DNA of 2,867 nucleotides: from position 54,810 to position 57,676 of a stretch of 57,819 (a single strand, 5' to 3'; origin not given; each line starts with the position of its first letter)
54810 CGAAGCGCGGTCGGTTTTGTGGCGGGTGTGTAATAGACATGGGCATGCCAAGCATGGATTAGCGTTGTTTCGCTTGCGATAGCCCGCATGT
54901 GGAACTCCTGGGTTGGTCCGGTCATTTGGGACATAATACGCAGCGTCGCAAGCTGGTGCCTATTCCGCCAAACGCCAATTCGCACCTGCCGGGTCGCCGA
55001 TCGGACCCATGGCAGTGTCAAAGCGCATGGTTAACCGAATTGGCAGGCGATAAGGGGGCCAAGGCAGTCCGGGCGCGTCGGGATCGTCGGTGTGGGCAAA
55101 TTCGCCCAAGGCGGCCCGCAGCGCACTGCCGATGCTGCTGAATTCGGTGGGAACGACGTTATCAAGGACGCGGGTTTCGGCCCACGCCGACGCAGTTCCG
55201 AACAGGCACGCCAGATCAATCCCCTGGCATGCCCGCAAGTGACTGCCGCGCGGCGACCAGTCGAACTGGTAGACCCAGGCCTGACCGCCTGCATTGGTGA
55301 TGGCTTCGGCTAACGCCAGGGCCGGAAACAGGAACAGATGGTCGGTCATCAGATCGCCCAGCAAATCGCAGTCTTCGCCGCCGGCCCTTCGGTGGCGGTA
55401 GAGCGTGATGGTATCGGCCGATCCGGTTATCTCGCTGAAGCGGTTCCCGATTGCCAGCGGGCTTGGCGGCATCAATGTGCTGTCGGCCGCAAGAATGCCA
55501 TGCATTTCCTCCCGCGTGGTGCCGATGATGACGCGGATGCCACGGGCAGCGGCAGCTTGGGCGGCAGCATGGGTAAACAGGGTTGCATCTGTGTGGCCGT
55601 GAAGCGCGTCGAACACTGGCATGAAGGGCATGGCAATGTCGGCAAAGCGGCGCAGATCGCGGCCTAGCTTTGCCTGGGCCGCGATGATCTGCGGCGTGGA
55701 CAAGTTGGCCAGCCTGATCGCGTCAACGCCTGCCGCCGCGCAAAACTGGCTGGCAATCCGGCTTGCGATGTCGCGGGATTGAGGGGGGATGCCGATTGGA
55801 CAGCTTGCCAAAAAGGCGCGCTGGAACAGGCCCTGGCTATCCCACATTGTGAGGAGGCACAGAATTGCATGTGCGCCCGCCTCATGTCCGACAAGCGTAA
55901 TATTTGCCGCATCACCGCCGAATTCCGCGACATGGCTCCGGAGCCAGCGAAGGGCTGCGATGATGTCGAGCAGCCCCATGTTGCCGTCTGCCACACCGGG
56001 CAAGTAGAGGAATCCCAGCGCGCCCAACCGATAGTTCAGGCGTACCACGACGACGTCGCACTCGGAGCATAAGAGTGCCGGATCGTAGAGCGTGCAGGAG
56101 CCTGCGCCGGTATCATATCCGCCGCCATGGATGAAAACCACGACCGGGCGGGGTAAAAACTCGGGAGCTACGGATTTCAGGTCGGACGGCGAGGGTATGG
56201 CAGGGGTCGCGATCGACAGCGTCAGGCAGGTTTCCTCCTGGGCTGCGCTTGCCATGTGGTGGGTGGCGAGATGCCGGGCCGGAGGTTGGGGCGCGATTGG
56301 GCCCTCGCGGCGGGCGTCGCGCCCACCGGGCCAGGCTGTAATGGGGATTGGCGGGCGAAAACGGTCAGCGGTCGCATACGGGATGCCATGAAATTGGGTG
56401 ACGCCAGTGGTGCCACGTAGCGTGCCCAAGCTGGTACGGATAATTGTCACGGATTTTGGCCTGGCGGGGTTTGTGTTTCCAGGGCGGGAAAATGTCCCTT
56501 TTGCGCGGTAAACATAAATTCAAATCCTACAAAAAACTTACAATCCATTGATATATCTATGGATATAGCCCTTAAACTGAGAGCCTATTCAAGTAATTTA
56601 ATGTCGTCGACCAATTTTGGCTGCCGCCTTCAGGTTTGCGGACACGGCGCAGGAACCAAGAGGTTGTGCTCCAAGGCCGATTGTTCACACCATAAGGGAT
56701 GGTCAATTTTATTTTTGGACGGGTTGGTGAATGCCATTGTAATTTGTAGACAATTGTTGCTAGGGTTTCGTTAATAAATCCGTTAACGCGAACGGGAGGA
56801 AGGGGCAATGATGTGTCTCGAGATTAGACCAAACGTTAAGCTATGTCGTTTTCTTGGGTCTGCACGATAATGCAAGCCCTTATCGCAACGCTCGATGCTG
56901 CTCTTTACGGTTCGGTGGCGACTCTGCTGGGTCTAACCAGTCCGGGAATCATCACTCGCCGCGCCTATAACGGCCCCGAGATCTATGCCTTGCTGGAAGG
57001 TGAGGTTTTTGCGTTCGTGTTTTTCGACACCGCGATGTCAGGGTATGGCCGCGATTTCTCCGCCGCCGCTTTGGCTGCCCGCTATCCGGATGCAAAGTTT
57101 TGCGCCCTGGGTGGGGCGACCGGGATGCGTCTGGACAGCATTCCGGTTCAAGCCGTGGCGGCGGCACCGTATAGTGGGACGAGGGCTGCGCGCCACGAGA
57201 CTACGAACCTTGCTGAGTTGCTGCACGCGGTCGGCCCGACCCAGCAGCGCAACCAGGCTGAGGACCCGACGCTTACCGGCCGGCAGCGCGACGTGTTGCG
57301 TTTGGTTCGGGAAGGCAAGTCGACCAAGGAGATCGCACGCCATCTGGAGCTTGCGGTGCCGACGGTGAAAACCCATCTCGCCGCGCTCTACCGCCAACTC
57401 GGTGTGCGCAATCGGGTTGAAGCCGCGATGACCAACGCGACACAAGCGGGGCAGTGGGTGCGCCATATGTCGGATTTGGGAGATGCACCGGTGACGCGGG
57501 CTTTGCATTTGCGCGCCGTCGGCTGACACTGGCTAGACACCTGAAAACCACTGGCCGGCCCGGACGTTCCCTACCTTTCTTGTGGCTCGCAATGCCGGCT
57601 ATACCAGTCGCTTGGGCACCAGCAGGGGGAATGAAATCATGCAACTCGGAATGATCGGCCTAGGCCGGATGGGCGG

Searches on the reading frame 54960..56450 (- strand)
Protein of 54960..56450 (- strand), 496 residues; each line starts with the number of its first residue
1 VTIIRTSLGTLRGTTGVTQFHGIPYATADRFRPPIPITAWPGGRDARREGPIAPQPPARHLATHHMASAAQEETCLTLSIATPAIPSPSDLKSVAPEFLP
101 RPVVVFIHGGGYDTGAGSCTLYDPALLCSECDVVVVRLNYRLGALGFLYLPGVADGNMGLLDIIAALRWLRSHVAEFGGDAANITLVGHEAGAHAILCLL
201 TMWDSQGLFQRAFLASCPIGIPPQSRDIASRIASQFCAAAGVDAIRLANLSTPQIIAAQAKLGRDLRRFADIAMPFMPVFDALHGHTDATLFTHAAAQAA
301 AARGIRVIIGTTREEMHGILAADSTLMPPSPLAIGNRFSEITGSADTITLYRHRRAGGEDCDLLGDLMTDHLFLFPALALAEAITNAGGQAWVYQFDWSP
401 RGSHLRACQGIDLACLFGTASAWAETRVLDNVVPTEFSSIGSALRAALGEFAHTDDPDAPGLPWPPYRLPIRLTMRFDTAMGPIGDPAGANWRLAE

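Call 42: search_protein_families(library=pfam, proteins=[window:54960-56450:-], max_evalue=0.001)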
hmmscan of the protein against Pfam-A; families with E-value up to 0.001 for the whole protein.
window:54960-56450:- (496 aa): 3 families
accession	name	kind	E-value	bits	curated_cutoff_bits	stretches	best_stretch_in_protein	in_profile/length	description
PF00135.34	COesterase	-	7e-74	250.1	27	1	3-468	4-487/515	Carboxylesterase family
PF07859.19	Abhydrolase_3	-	1.2e-09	38.7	25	1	104-215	1-105/210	alpha/beta hydrolase fold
PF20434.5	BD-FAE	-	5.2e-09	36.4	26.8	1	100-195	12-102/215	BD-FAE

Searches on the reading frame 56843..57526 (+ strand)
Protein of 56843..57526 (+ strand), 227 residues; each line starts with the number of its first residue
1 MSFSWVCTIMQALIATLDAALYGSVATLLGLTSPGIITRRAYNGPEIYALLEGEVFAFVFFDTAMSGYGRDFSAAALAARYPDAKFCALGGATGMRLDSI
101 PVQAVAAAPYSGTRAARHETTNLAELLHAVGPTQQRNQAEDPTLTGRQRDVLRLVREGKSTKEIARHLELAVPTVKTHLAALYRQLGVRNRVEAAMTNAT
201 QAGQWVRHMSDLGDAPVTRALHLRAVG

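Call 42: search_protein_families(library=pfam, proteins=[window:56843-57526:+], max_evalue=0.001)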
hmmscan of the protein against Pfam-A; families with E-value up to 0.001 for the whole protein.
window:56843-57526:+ (227 aa): 6 families
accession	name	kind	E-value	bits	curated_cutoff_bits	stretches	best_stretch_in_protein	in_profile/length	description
PF00196.25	GerE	-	9.3e-17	60.9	23.5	1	143-196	2-55/57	Bacterial regulatory proteins, luxR family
PF08281.18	Sigma70_r4_2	-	4.9e-08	32.9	25.7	1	143-180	10-48/54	Sigma-70, region 4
PF01022.26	HTH_5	-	3e-05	24.3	22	1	149-184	5-41/47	Bacterial regulatory protein, arsR family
PF14493.12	HTH_40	-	6.7e-05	23.5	27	1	152-185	6-39/89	Helix-turn-helix domain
PF12840.13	HTH_20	-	0.00014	22.2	27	1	149-184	7-44/51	Helix-turn-helix domain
PF05331.17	DUF742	-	0.00032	20.9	27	1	122-196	21-93/114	Protein of unknown function (DUF742)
